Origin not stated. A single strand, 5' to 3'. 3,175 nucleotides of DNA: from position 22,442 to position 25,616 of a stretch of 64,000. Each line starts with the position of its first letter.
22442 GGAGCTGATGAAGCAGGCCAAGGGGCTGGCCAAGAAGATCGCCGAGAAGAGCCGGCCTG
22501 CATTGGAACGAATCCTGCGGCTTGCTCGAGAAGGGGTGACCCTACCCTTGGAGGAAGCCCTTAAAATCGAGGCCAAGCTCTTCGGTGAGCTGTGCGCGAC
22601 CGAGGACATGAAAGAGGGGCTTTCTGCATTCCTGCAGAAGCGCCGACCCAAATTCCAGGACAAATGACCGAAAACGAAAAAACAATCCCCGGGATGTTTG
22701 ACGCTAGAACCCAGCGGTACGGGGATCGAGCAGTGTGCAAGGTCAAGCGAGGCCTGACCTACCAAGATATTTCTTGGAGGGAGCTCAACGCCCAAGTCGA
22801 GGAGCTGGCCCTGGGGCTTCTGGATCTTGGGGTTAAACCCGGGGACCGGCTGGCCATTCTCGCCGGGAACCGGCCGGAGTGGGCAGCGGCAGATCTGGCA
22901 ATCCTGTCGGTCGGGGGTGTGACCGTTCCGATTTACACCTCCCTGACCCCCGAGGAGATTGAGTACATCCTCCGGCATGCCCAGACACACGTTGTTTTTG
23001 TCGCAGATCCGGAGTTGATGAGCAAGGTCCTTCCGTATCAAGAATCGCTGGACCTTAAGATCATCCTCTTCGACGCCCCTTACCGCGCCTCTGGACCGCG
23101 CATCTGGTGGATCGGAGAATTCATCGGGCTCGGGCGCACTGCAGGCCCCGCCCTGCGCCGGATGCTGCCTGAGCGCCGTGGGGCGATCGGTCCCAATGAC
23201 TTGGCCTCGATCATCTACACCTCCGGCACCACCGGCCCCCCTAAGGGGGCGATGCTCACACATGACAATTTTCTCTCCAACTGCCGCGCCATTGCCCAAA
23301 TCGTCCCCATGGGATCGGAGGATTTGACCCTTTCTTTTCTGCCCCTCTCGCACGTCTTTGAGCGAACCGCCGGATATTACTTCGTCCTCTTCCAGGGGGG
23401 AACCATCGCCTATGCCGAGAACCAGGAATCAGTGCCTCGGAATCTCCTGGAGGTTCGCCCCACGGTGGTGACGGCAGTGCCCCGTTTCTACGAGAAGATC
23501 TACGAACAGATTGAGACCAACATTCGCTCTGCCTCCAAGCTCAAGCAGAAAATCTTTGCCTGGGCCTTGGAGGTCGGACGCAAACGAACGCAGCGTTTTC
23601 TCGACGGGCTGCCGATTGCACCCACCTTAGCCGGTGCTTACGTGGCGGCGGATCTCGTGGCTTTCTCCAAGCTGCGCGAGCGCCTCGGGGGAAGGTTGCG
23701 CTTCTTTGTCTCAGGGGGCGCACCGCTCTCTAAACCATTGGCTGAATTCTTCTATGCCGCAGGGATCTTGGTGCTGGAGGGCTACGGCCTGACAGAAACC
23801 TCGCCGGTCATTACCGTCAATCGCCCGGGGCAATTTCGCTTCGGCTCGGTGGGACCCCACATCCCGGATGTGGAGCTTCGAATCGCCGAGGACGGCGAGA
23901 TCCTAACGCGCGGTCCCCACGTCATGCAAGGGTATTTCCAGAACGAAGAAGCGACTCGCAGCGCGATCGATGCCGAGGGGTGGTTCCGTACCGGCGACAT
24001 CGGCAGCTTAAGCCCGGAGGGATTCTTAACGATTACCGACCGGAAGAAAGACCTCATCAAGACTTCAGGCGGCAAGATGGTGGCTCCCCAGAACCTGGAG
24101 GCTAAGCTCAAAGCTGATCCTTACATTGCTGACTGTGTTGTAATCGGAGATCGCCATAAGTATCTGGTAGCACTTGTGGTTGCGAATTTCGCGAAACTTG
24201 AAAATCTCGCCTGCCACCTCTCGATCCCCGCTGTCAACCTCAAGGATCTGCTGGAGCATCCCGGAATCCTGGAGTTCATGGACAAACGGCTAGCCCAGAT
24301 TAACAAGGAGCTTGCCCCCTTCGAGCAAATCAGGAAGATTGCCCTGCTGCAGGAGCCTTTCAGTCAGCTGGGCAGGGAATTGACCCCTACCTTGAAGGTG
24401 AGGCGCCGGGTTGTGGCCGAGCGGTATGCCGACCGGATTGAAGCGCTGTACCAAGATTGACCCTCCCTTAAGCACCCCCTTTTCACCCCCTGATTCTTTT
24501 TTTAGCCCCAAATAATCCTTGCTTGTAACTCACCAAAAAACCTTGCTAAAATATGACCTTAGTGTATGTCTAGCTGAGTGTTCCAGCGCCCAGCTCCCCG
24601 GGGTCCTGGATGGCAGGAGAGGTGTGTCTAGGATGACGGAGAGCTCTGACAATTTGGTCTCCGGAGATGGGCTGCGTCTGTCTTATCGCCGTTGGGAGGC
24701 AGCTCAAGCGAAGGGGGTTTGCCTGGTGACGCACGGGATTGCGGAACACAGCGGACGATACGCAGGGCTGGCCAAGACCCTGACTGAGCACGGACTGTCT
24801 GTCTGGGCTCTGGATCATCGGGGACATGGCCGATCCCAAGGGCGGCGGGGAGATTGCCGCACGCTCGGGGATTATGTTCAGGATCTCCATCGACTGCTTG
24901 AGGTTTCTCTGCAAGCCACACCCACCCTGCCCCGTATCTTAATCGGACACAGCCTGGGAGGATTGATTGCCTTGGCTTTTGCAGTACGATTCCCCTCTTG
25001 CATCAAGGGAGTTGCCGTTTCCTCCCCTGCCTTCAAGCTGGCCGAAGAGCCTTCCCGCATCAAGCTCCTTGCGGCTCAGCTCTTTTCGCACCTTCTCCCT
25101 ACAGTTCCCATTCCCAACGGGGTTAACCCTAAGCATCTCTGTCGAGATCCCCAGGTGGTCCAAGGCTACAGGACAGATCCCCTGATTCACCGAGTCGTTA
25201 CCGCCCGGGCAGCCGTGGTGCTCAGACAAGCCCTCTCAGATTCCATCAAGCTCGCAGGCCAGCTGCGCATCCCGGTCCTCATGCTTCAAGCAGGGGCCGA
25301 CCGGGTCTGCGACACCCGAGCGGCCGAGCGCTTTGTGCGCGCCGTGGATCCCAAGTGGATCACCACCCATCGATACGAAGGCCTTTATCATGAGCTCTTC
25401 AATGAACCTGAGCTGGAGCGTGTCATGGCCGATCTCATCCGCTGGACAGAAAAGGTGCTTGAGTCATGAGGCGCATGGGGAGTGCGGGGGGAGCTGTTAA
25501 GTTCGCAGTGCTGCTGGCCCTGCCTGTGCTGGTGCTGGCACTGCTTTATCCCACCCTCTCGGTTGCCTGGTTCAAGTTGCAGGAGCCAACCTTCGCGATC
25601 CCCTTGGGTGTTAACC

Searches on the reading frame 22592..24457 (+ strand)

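Call 75: search_protein_families(library=pfam, proteins=[window:22592-24457:+], max_evalue=0.00001)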
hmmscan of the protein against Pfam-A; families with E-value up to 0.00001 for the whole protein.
window:22592-24457:+ (622 aa): 2 families
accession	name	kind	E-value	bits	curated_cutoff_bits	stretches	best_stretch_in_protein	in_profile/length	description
PF00501.34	AMP-binding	-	2.8e-84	283.6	29.9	1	37-449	2-384/384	AMP-binding enzyme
PF23562.2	AMP-binding_C_3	-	5.2e-10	40.2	20.8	1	487-621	2-121/124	AMP-binding enzyme C-terminal domain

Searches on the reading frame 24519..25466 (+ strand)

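Call 75: search_protein_families(library=pfam, proteins=[window:24519-25466:+], max_evalue=0.00001)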
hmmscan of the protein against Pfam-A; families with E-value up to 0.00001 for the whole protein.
window:24519-25466:+ (316 aa): 3 families
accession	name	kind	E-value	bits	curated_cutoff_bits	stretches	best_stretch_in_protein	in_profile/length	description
PF12146.15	Hydrolase_4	-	6.3e-73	245.4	27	1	63-298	2-239/239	Serine aminopeptidase, S33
PF00561.26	Abhydrolase_1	-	3.2e-22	79.8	25.8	1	69-204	4-135/245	alpha/beta hydrolase fold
PF12697.13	Abhydrolase_6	-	9.8e-16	59.5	26.3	1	70-294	3-207/217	Alpha/beta hydrolase family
